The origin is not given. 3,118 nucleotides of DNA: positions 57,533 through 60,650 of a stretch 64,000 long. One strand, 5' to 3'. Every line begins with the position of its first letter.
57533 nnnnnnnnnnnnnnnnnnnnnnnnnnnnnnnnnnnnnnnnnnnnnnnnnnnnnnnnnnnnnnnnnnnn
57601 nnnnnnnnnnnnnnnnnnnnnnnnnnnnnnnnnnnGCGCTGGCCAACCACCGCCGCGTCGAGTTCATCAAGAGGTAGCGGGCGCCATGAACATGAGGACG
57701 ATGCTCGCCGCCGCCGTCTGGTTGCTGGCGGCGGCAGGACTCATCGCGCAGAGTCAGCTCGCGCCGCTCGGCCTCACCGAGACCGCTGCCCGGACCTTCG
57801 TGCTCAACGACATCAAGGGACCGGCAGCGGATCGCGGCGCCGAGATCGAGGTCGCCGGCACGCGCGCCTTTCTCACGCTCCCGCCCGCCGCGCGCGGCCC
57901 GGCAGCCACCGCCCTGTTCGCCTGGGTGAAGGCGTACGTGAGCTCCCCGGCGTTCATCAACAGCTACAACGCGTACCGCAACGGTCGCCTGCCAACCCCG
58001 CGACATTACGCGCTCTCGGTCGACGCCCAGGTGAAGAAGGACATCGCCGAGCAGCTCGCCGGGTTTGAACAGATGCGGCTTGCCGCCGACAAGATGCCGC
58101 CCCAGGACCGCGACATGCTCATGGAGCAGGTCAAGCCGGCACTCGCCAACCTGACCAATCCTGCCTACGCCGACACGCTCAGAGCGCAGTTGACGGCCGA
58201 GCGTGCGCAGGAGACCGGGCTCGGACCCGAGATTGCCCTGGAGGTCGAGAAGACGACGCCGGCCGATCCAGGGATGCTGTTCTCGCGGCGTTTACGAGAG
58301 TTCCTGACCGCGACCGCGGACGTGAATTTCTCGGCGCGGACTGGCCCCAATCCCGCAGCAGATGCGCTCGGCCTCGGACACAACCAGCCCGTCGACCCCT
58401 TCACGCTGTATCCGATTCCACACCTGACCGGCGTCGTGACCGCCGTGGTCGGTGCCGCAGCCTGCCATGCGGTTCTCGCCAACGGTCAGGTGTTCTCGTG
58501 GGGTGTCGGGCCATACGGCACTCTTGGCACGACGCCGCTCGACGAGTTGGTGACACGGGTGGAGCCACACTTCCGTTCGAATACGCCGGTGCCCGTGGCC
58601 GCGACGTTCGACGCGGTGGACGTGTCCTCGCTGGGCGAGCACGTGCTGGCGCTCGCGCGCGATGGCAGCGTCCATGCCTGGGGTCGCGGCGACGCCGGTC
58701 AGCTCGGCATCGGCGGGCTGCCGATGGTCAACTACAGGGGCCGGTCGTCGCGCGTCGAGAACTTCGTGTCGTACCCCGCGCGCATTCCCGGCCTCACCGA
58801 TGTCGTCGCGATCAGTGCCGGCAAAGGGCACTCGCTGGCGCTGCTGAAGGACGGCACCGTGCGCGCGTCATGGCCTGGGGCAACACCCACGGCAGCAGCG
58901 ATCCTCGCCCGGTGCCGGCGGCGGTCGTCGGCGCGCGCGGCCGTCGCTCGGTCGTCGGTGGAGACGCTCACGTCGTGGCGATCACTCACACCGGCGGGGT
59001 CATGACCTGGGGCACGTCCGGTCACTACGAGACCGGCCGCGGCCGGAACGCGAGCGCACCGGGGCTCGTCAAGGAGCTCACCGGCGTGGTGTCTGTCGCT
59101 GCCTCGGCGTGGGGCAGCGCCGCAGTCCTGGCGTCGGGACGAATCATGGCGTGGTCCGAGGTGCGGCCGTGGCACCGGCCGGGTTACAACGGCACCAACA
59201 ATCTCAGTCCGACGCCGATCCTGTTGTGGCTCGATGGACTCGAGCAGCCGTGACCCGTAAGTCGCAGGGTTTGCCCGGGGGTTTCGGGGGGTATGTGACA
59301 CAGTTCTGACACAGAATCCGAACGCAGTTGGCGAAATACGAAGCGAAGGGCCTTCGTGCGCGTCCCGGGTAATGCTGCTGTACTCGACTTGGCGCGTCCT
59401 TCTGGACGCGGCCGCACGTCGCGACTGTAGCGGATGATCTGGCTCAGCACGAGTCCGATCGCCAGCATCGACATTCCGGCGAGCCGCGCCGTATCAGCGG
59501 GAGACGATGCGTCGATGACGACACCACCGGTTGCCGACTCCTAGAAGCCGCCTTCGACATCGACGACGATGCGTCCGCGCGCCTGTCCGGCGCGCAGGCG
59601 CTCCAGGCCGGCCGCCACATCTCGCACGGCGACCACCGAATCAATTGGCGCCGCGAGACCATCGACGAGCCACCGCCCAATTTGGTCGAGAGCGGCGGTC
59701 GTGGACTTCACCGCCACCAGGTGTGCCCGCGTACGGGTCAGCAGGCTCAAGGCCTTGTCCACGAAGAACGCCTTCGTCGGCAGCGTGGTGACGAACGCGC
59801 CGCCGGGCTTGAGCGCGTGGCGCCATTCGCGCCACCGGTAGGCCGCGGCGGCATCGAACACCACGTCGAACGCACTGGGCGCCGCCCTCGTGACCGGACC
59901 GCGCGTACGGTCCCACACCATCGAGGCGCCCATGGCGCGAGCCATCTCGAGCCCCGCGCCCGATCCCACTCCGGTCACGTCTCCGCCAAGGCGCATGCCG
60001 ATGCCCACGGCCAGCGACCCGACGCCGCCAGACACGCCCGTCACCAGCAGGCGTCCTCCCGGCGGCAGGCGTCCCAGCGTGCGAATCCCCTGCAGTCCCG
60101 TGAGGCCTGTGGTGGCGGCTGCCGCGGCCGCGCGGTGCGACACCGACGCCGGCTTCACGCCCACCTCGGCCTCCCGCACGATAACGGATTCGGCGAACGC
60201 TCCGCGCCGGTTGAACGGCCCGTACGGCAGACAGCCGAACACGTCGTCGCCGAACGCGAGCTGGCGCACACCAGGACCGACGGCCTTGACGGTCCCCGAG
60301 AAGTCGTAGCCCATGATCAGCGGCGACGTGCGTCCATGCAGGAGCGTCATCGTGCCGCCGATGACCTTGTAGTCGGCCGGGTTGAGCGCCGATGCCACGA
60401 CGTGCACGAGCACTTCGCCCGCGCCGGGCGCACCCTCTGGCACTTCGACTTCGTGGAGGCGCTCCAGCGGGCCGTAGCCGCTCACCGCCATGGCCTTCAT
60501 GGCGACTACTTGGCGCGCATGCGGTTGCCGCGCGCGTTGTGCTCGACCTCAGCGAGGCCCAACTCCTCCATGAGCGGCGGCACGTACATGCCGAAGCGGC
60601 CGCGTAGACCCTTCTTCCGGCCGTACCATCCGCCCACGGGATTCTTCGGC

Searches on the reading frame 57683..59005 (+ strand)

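Call 5: search_protein_families(library=pfam, proteins=[window:57683-59005:+], max_evalue=0.01)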
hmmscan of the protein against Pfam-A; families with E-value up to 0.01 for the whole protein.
window:57683-59005:+ (440 aa): 3 families
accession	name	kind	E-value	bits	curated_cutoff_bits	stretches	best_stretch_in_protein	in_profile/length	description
PF25390.1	WD40_RLD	-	1.2e-22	81.2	150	1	231-393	15-319/363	RCC1-like domain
PF00415.24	RCC1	-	4.4e-18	66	21.7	2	327-387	1-50/50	Regulator of chromosome condensation (RCC1) repeat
PF13540.12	RCC1_2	-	1.5e-13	50.6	22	2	374-395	1-22/30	Regulator of chromosome condensation (RCC1) repeat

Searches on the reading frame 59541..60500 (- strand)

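Call 28: search_protein_families(library=pfam, proteins=[window:59541-60500:-], max_evalue=10)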
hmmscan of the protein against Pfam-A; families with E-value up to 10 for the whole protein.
window:59541-60500:- (319 aa): 2 families
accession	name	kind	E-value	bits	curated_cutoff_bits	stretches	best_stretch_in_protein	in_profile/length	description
PF08240.17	ADH_N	-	8.4e-15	55.3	23.5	1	26-113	1-99/104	Alcohol dehydrogenase GroES-like domain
PF13602.12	ADH_zinc_N_2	-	1.7e-11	45.6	27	1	190-313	1-134/134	Zinc-binding dehydrogenase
